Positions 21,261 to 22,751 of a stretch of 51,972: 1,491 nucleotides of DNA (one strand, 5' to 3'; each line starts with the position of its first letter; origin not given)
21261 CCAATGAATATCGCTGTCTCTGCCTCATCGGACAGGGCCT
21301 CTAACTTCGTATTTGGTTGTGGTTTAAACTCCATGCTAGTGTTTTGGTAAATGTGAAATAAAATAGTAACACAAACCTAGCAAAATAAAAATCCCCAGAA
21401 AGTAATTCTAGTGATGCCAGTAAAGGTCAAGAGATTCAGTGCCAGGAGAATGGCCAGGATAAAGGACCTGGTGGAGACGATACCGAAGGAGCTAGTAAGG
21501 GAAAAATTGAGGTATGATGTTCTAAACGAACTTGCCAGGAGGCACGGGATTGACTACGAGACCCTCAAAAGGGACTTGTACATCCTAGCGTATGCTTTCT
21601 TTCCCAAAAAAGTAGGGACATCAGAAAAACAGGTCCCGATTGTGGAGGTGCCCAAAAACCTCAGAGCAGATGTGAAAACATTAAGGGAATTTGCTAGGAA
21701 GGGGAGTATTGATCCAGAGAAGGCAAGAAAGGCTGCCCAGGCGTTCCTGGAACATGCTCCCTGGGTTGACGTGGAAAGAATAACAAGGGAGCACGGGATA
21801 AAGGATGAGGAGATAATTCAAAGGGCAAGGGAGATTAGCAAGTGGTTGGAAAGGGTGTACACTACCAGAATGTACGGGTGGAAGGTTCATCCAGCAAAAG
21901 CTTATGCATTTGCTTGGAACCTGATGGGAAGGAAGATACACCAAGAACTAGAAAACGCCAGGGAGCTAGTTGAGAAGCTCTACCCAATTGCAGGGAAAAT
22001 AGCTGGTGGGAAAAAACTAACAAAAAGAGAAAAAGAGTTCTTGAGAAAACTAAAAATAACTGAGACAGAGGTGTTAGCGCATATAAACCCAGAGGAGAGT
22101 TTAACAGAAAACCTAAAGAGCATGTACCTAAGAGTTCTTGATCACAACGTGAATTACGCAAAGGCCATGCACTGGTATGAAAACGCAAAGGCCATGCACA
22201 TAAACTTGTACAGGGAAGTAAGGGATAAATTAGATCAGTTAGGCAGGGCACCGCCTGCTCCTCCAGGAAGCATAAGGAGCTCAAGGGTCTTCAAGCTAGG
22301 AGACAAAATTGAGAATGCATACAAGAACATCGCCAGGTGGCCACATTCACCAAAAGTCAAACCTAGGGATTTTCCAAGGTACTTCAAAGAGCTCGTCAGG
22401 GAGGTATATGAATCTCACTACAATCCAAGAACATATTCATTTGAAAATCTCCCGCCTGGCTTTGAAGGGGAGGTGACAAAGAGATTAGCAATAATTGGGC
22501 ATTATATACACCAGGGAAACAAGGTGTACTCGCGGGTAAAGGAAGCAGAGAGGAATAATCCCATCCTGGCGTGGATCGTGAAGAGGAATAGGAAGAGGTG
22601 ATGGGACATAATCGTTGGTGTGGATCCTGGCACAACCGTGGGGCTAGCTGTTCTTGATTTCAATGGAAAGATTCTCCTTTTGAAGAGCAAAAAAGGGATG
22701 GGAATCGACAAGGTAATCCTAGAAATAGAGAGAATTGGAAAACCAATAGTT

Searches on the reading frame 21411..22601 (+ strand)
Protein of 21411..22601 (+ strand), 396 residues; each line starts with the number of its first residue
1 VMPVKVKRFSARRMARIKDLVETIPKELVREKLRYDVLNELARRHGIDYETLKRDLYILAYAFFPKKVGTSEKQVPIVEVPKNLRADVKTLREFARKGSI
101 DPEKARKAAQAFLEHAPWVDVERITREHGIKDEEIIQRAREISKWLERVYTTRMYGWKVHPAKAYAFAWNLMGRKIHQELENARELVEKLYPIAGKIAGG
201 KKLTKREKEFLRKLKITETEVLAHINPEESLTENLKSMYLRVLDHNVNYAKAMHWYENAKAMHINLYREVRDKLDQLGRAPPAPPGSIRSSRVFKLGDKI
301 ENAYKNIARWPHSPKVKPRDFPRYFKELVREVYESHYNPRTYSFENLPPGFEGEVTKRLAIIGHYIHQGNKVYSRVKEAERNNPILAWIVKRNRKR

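Call 34: search_protein_families(library=pfam, proteins=[window:21411-22601:+], max_evalue=0.00001)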
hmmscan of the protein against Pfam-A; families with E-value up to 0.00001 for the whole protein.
window:21411-22601:+ (396 aa): 0 families

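Call 59: search_protein_representatives(protein=window:21411-22598:+)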
Query: 396 residues. Proteins with E-value up to 0.001 (for the whole library): 28; up to 1e-10: 18; up to 1e-30: 2. The best 28 are listed.
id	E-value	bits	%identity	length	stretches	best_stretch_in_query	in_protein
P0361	1.0e-156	538.5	63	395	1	3-396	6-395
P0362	9.7e-92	324.5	48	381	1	8-393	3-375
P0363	9.6e-29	117.2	33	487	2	7-380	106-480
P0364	1.3e-26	110.1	31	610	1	14-384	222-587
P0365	4.6e-26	108.3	36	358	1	4-184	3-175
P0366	1.7e-23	99.9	33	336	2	20-189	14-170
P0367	9.0e-22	94.2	40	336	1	10-183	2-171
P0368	6.2e-19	84.9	29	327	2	19-185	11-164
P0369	7.8e-18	81.2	39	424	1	7-186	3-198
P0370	4.4e-16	75.5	37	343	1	32-189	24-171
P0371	3.7e-15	72.4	34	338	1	11-184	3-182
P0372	5.6e-15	71.9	36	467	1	9-192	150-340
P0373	1.0e-14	71.0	33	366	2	30-185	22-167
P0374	1.1e-14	70.9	37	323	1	12-189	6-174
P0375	2.2e-14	69.9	33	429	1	8-184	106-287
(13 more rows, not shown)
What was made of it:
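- Tried and rejected: The upstream ORF has stand-alone homologs of 395 and 381 aa aligned end to end (call 59).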
